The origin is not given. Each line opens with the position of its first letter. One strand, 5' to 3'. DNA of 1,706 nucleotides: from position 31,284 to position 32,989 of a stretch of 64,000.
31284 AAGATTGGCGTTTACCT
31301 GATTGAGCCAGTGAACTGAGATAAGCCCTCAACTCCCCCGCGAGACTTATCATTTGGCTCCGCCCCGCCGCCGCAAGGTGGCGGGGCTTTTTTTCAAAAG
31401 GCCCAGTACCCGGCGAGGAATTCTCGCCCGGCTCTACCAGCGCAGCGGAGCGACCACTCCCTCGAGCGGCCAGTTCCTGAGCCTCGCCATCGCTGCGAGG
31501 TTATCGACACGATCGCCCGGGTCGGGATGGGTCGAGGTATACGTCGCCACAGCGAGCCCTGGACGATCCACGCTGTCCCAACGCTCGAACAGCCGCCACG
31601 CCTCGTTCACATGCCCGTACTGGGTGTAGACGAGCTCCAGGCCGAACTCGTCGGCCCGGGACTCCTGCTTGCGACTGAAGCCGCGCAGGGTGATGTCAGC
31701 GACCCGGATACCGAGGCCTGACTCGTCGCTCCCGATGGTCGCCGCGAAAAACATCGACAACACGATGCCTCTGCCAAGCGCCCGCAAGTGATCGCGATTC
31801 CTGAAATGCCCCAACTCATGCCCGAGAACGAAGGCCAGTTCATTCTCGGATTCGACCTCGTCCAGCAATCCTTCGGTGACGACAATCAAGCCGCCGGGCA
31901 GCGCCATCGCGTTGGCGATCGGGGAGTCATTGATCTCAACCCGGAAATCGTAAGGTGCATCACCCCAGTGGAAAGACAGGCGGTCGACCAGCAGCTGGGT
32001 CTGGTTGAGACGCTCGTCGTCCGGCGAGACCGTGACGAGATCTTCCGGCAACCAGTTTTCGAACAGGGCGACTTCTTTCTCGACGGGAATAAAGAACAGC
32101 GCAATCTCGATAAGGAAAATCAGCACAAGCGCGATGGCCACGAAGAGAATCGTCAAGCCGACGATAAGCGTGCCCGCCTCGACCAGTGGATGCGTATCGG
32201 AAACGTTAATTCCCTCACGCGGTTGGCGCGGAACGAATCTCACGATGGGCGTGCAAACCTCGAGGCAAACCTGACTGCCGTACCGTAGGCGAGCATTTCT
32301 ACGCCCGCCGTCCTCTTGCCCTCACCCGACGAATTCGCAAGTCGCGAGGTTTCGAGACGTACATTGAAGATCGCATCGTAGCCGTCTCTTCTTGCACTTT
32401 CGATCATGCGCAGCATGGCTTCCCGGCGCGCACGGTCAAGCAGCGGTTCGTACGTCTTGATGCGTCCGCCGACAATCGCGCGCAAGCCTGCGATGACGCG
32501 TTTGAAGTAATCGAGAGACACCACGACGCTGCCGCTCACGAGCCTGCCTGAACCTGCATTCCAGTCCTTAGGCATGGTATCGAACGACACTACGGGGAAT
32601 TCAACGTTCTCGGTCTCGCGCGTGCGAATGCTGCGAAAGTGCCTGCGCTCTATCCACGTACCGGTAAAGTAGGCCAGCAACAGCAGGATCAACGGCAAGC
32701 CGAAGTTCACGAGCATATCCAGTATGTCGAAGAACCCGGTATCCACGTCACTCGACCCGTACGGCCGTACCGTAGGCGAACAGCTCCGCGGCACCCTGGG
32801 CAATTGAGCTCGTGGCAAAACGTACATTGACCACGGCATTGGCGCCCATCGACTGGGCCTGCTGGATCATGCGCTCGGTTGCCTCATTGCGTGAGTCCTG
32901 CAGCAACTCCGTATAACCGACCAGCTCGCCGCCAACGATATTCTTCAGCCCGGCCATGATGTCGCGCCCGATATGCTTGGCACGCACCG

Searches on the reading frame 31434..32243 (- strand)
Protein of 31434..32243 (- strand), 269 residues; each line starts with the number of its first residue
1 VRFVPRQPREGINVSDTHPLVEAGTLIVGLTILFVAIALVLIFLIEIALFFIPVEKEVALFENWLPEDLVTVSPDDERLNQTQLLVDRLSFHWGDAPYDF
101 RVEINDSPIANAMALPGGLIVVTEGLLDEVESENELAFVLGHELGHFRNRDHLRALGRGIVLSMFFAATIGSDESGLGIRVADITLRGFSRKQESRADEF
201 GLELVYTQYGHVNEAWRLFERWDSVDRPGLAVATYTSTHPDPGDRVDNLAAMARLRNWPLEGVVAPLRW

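Call 61: search_protein_families(library=pfam, proteins=[window:31434-32243:-], max_evalue=0.00001)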
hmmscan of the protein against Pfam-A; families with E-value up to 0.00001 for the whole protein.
window:31434-32243:- (269 aa): 1 family
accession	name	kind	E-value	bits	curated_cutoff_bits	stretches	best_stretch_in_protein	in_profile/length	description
PF01435.24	Peptidase_M48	-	3.6e-30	105.6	20.3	1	102-252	28-185/186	Peptidase family M48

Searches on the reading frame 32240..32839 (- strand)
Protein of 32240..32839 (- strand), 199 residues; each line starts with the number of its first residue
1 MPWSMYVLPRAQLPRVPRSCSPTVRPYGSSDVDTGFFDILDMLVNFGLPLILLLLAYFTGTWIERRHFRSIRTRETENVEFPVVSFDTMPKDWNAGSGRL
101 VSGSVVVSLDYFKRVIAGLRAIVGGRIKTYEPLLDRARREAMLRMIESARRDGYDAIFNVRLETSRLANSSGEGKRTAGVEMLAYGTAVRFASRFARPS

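Call 61: search_protein_families(library=pfam, proteins=[window:32240-32839:-], max_evalue=0.00001)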
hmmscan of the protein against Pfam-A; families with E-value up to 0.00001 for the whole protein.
window:32240-32839:- (199 aa): 1 family
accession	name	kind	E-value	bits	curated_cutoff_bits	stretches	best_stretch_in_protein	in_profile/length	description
PF01906.23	YbjQ_1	-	1.6e-20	74.1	23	1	99-190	19-102/103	Putative heavy-metal-binding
